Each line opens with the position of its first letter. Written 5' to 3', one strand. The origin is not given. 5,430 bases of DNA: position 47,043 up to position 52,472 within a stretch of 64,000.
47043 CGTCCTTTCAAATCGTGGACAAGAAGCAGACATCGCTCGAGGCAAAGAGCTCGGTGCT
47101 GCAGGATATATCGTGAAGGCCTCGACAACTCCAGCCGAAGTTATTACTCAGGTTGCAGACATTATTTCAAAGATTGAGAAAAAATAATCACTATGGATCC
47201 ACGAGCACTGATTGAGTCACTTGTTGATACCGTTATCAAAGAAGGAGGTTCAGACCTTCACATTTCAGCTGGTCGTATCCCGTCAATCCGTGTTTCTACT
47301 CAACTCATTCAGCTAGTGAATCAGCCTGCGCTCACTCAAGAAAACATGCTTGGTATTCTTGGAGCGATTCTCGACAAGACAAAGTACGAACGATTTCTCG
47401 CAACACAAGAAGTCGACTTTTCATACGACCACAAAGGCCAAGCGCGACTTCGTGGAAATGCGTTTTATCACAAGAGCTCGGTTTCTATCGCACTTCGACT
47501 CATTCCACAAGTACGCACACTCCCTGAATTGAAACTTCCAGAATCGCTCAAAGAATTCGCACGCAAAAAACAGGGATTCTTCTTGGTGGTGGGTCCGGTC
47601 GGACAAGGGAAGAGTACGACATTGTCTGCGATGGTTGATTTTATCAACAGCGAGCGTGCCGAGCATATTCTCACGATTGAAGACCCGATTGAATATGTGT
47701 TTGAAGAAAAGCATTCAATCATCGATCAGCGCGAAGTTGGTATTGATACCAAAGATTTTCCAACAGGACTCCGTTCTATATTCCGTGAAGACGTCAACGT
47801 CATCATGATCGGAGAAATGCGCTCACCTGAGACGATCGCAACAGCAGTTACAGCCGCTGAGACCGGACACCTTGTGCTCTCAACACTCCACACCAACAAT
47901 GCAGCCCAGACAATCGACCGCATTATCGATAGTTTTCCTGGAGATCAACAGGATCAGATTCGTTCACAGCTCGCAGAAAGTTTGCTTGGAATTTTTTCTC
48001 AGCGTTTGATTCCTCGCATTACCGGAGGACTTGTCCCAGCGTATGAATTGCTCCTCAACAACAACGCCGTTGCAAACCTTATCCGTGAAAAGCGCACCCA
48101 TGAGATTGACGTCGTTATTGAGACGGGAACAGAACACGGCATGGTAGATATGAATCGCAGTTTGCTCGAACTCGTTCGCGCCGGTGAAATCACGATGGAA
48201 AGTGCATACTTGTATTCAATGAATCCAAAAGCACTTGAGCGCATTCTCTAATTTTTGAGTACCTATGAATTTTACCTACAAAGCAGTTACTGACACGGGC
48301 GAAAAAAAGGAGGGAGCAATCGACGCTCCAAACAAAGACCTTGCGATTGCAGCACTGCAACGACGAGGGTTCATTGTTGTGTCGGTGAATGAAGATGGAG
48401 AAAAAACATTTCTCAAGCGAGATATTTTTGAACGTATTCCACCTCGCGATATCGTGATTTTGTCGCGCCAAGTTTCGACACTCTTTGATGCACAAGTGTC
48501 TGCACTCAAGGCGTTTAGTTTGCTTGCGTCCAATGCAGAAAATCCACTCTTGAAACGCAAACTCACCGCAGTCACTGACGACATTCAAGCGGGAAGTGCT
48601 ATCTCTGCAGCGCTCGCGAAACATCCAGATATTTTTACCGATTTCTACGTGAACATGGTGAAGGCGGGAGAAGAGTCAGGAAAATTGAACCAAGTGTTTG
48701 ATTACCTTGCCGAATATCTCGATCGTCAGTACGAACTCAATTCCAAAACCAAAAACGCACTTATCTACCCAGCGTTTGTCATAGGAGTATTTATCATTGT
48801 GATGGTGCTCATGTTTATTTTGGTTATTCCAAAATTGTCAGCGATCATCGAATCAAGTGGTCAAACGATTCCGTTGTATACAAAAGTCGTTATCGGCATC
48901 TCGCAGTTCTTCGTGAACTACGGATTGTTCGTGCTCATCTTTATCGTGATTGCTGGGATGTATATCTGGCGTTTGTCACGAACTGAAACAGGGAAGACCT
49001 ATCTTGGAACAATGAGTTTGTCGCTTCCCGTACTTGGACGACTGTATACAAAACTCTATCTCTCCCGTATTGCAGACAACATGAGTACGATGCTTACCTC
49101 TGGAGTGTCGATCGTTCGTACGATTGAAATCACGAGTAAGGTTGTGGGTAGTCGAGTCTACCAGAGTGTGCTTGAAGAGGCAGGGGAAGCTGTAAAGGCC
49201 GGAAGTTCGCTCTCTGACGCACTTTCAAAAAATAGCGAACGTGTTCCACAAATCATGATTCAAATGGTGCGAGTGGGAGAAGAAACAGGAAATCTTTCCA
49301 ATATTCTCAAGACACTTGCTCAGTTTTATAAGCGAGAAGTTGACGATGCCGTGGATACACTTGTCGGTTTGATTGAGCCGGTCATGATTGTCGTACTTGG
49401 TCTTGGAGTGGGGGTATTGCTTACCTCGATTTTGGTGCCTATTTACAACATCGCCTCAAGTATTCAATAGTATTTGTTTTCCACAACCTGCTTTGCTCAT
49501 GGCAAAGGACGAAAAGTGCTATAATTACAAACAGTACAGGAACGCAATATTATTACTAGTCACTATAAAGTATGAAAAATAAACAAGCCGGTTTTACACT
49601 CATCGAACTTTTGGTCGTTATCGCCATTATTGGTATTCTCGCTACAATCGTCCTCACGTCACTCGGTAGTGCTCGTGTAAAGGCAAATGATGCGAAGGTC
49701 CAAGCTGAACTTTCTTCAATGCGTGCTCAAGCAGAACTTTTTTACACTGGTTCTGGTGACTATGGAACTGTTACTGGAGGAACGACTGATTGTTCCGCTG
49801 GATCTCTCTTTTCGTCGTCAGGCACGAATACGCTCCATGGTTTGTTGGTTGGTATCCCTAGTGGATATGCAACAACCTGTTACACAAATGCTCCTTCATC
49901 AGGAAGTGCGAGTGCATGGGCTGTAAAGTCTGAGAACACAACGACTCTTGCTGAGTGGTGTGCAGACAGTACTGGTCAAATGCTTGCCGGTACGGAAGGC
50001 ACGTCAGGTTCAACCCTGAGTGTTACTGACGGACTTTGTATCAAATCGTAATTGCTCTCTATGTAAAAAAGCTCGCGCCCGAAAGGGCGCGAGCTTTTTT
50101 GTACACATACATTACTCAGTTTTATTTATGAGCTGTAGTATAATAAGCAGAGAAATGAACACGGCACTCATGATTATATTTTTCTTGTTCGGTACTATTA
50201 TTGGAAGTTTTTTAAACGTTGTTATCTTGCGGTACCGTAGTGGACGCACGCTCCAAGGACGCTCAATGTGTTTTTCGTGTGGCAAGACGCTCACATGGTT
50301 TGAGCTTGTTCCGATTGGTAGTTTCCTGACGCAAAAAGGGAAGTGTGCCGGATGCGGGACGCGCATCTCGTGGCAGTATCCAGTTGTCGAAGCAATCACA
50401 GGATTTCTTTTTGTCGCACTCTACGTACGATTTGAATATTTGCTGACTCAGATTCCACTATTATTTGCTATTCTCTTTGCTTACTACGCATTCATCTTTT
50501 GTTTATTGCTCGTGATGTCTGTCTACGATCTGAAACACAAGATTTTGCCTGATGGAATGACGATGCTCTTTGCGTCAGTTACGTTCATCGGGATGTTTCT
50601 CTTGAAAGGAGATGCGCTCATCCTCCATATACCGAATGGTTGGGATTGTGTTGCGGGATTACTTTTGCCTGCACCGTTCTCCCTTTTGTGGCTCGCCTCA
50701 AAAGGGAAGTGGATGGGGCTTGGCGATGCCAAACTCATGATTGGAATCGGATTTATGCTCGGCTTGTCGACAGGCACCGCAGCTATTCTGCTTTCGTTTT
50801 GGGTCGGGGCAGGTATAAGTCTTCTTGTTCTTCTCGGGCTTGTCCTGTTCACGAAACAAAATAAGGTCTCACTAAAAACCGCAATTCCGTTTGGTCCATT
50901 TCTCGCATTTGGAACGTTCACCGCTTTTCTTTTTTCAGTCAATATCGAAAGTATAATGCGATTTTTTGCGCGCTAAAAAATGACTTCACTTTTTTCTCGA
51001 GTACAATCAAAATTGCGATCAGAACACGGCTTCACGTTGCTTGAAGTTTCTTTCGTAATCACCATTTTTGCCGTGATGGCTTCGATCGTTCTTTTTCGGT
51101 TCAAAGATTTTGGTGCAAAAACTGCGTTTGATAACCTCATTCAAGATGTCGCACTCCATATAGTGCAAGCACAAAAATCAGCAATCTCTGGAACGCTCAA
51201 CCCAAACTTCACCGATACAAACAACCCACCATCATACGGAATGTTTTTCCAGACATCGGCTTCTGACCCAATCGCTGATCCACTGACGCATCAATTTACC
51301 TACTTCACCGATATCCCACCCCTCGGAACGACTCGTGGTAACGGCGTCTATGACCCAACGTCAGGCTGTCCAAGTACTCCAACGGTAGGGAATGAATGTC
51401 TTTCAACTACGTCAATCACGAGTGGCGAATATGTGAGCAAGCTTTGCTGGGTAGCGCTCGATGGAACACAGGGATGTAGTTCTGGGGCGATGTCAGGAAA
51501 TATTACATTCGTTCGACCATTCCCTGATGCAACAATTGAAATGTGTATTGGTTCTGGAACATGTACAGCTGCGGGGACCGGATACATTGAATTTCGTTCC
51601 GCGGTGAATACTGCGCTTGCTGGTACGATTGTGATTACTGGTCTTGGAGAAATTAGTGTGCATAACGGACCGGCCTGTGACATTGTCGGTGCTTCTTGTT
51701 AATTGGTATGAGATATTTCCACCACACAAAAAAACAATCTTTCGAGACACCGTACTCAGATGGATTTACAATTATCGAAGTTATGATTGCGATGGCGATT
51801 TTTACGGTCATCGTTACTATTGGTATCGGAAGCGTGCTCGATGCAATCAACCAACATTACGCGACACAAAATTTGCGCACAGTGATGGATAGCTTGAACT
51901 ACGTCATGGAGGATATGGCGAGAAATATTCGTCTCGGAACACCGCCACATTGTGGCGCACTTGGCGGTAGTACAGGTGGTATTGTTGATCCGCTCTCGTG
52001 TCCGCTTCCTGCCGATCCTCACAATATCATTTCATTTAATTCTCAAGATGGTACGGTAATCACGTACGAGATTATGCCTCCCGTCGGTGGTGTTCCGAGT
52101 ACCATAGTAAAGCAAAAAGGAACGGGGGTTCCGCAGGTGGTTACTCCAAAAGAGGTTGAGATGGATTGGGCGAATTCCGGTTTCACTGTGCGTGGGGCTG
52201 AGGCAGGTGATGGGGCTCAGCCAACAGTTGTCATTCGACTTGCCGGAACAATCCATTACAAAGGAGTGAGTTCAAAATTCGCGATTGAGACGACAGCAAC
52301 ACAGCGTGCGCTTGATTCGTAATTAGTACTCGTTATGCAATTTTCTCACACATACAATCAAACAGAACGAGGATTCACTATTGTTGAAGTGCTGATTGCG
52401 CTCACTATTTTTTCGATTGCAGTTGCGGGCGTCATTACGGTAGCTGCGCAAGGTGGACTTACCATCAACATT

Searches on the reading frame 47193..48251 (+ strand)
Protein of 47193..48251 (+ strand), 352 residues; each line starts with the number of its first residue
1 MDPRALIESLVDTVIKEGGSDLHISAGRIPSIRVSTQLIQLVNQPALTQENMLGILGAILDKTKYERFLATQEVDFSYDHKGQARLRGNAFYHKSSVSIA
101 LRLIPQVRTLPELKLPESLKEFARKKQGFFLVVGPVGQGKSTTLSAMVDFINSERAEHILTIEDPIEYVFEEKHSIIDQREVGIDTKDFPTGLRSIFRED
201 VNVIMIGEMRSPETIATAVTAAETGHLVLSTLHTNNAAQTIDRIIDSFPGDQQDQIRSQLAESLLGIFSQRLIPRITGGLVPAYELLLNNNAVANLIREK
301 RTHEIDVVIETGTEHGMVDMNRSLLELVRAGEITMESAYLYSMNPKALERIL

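Call 114: search_protein_families(library=pfam, proteins=[window:47193-48251:+], max_evalue=0.001)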
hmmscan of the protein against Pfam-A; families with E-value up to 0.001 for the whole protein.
window:47193-48251:+ (352 aa): 3 families
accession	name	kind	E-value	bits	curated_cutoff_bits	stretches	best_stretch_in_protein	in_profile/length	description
PF00437.27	T2SSE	-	1.2e-42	146.4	24.9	1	6-275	11-280/370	Type II/IV secretion system protein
PF25199.1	nSTAND_NTPase5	-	0.00071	19.9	34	0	120-171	34-85/145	Novel STAND NTPase 5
PF13401.12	AAA_22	-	0.00091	20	27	0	125-163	3-33/130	AAA domain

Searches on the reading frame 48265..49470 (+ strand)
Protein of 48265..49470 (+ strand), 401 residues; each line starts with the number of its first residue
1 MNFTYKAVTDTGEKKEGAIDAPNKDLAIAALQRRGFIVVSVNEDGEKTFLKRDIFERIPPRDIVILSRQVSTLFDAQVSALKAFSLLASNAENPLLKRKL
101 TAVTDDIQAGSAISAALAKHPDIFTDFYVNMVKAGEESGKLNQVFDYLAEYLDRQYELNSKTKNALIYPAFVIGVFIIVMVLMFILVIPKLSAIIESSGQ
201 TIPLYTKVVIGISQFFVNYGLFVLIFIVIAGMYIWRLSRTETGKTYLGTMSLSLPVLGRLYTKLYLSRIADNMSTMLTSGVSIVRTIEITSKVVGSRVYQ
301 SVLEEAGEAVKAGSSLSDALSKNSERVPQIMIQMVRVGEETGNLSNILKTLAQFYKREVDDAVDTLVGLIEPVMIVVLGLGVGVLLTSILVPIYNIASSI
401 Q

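Call 114: search_protein_families(library=pfam, proteins=[window:48265-49470:+], max_evalue=0.001)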
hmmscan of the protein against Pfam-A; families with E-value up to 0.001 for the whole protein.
window:48265-49470:+ (401 aa): 2 families
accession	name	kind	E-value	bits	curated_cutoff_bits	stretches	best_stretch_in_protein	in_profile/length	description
PF00482.28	T2SSF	-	2.3e-61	205.7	25.2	2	67-189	2-125/125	Type II secretion system (T2SS), protein F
PF20990.2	DUF2207_C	-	0.00097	19.3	33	1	29-248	36-201/247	Predicted membrane protein (DUF2207) C-terminal domain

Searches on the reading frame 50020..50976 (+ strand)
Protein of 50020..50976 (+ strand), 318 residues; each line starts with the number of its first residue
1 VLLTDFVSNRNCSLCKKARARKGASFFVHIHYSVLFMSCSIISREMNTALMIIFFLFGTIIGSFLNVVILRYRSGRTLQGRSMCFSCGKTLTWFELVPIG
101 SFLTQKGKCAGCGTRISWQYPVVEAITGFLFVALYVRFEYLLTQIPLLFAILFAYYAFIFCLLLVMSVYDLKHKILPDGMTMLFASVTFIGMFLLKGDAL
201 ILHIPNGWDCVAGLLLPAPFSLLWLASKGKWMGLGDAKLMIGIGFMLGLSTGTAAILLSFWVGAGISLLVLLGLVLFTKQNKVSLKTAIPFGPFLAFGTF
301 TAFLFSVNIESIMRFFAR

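Call 115: search_protein_families(library=pfam, proteins=[window:50020-50976:+], max_evalue=0.001)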
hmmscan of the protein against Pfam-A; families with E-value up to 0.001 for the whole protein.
window:50020-50976:+ (318 aa): 2 families
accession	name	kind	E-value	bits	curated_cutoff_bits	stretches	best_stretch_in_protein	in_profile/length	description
PF06750.18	A24_N_bact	-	3.8e-28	97.8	23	1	56-138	1-84/84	Bacterial Peptidase A24 N-terminal domain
PF01478.23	Peptidase_A24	-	4.2e-11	43.7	26.5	1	158-267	2-103/104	Type IV leader peptidase family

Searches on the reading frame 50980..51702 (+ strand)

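Call 115: search_protein_families(library=pfam, proteins=[window:50980-51702:+], max_evalue=0.001)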
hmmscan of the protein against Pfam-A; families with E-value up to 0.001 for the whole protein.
window:50980-51702:+ (240 aa): 1 family
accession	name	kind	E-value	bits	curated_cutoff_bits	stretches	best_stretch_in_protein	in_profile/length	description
PF07963.17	N_methyl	-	7.5e-06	25.7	21.2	1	13-38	2-27/27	Prokaryotic N-terminal methylation motif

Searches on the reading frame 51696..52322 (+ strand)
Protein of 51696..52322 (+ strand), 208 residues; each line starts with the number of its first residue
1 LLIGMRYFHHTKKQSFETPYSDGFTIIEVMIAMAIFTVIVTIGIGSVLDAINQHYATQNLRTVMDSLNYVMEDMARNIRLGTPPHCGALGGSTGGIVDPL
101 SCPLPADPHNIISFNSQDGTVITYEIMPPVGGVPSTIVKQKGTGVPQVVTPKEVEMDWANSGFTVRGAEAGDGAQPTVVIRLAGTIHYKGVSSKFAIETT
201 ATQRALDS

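Call 115: search_protein_families(library=pfam, proteins=[window:51696-52322:+], max_evalue=0.001)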
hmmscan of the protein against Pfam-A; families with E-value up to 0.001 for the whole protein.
window:51696-52322:+ (208 aa): 1 family
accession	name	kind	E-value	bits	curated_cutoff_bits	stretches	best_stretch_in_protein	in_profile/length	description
PF07963.17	N_methyl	-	1e-06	28.5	21.2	1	23-42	6-25/27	Prokaryotic N-terminal methylation motif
